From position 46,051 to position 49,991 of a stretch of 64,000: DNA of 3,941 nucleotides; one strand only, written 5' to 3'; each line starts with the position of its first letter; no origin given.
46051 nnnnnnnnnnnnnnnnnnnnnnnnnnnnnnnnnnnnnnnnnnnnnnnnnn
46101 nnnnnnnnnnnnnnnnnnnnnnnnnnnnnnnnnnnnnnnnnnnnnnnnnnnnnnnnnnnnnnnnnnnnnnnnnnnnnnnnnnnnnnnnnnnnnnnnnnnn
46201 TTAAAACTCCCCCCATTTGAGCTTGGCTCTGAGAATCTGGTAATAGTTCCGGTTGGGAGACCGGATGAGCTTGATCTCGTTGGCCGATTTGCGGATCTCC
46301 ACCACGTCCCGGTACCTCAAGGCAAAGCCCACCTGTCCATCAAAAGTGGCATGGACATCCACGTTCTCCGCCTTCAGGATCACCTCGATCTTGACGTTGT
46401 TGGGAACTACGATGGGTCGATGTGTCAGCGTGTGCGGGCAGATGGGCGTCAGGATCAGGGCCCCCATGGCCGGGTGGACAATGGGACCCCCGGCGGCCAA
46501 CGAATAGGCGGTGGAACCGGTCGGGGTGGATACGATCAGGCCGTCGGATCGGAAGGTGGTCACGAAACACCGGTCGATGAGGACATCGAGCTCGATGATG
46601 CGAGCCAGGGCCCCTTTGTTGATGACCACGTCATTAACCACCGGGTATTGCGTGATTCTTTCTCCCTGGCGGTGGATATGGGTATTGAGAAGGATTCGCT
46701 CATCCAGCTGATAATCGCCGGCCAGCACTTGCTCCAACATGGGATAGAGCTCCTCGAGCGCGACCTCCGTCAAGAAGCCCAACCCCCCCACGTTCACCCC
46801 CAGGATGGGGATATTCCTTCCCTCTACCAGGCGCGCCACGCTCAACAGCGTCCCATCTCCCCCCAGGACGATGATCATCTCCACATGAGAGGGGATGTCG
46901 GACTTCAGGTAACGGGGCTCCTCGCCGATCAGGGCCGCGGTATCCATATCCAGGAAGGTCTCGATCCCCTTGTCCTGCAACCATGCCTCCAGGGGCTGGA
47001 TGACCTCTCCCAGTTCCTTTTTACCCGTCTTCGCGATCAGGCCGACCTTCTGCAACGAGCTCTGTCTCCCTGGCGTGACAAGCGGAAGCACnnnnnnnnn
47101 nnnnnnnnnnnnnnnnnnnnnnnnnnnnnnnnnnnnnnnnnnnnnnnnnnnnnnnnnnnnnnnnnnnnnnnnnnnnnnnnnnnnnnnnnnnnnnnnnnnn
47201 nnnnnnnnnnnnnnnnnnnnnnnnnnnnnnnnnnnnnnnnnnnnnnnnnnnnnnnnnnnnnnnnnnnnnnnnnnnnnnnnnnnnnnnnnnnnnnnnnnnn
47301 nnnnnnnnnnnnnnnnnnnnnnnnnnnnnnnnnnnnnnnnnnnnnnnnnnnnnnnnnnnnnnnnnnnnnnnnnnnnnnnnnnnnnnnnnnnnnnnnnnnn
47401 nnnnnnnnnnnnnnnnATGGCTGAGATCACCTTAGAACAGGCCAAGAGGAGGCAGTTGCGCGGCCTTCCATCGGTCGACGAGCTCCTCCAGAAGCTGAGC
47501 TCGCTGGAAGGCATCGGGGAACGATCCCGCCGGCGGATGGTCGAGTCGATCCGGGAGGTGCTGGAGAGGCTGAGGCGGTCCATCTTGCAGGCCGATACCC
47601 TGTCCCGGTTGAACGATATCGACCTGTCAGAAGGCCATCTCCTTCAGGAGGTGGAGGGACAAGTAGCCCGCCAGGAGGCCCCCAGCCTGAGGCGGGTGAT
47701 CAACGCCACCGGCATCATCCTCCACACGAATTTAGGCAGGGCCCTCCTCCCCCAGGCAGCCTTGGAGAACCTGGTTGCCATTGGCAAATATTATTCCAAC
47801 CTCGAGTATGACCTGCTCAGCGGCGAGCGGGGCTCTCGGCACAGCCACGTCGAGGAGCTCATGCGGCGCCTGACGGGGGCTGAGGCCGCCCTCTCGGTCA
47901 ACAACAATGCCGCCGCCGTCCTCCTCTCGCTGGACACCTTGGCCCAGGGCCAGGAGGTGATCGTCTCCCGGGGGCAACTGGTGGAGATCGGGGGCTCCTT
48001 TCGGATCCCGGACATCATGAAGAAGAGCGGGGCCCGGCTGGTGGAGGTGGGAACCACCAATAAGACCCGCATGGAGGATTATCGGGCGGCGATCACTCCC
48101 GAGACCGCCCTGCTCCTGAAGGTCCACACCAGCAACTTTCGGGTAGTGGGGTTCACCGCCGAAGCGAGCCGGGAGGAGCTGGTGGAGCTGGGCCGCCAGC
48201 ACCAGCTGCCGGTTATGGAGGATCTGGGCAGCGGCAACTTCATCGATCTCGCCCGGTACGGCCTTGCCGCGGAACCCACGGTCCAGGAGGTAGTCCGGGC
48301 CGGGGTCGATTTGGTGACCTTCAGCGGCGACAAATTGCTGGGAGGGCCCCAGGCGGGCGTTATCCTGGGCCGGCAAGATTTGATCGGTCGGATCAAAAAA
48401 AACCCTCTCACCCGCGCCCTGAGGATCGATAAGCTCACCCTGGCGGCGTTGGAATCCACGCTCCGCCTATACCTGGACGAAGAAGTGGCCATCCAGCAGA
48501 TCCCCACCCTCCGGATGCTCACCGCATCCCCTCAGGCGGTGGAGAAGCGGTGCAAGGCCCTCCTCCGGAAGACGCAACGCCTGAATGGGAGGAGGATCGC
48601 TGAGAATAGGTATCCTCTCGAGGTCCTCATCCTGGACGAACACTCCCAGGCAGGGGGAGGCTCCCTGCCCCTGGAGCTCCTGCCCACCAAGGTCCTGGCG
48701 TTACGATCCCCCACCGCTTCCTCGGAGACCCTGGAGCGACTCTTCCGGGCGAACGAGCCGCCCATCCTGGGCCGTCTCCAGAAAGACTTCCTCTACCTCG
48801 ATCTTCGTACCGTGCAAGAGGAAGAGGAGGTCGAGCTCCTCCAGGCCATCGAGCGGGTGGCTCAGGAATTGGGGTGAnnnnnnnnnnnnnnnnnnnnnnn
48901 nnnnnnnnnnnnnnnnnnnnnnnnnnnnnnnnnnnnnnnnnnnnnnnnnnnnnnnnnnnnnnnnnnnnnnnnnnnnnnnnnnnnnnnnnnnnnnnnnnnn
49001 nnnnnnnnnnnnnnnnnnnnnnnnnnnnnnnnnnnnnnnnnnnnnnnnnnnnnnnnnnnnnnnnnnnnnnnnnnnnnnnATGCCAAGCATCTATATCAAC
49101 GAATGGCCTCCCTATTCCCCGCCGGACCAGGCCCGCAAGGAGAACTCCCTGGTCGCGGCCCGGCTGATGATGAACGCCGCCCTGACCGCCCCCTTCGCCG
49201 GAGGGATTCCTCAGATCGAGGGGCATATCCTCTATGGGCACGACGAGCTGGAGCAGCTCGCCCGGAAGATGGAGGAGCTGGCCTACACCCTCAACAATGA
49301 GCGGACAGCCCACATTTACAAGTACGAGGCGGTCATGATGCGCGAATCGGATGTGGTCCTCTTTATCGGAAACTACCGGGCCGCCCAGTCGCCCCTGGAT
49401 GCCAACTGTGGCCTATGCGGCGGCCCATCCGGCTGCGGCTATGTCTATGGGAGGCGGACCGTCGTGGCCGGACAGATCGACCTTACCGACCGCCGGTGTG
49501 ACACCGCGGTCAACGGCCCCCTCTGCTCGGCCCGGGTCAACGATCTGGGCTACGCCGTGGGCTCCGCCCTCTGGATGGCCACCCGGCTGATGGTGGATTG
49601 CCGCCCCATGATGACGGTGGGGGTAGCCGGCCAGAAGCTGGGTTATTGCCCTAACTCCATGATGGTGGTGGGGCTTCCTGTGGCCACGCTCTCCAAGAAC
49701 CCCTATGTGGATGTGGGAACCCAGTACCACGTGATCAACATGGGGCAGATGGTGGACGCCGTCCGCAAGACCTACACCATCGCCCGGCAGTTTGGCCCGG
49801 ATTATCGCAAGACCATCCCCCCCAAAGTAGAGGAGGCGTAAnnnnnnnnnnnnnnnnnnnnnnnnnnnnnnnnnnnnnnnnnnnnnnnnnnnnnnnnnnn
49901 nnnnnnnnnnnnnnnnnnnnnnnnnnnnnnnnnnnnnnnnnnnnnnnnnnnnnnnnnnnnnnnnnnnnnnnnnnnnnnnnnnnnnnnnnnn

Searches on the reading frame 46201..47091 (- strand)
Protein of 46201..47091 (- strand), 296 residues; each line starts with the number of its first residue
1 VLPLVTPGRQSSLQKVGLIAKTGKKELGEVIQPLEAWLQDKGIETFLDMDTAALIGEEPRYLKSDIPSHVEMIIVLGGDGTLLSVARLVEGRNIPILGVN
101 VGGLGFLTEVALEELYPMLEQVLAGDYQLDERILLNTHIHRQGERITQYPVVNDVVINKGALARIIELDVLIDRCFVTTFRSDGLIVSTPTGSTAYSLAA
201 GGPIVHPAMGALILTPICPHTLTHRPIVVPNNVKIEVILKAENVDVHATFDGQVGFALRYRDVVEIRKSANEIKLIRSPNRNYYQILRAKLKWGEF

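Call 13: search_protein_families(library=pfam, proteins=[window:46201-47091:-], max_evalue=0.001)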
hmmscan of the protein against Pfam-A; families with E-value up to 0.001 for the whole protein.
window:46201-47091:- (296 aa): 3 families
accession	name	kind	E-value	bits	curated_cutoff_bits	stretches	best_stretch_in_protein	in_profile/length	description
PF20143.4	NAD_kinase_C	-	3.9e-37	127.2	23.7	1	153-277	2-125/126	ATP-NAD kinase C-terminal domain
PF01513.26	NAD_kinase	-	4.6e-21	75.9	25.5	1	16-127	1-130/130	ATP-NAD kinase N-terminal domain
PF00781.29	DAGK_cat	-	0.00049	20.1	23.6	1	22-96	10-84/125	Diacylglycerol kinase catalytic domain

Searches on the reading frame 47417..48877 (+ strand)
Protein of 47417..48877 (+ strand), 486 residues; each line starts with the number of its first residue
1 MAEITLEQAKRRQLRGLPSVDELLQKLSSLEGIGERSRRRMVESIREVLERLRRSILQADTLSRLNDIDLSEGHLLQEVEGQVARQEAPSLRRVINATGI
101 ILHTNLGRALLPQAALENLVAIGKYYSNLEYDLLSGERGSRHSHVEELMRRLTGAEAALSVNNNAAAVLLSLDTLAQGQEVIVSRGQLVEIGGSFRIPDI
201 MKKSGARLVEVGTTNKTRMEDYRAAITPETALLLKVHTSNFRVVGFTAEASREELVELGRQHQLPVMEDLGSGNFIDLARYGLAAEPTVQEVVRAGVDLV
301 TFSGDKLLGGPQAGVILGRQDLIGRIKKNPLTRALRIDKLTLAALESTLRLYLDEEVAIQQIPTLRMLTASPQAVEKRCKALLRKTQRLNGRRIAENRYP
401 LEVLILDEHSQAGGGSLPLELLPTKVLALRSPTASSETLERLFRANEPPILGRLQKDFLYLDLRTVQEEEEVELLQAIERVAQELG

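Call 13: search_protein_families(library=pfam, proteins=[window:47417-48877:+], max_evalue=0.001)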
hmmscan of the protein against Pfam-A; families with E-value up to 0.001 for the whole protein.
window:47417-48877:+ (486 aa): 6 families
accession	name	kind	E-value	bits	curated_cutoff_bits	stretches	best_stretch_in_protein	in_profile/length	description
PF03841.19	SelA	-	4.3e-158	526.6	22.8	1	94-466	1-366/367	L-seryl-tRNA selenium transferase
PF12390.13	Se-cys_synth_N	-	1.8e-06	28.4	22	1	14-53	1-40/40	Selenocysteine synthase N terminal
PF01212.27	Beta_elim_lyase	-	9.3e-06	25.6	27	1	143-327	35-220/288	Beta-eliminating lyase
PF00266.25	Aminotran_5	-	1.7e-05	24.4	21.5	1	165-327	76-222/371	Aminotransferase class-V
PF01053.26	Cys_Met_Meta_PP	-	8.9e-05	21.6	27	1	142-312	54-204/381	Cys/Met metabolism PLP-dependent enzyme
PF01041.23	DegT_DnrJ_EryC1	-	0.00012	21.8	19.8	1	138-269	22-145/360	DegT/DnrJ/EryC1/StrS aminotransferase family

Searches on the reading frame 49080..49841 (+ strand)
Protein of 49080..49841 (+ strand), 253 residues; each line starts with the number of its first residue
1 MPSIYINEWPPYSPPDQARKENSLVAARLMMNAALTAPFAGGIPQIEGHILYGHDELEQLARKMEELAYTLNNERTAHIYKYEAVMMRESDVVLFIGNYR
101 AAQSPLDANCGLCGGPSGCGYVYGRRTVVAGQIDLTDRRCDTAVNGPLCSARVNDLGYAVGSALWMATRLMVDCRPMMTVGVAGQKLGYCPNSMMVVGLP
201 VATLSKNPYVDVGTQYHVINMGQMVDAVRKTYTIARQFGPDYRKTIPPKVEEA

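Call 13: search_protein_families(library=pfam, proteins=[window:49080-49841:+], max_evalue=0.001)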
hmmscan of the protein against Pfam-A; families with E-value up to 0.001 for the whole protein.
window:49080-49841:+ (253 aa): 1 family
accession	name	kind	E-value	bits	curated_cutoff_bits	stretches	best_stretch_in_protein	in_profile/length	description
PF09918.14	DUF2148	-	4e-19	68.8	25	1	146-211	2-67/68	Uncharacterized protein containing a ferredoxin domain (DUF2148)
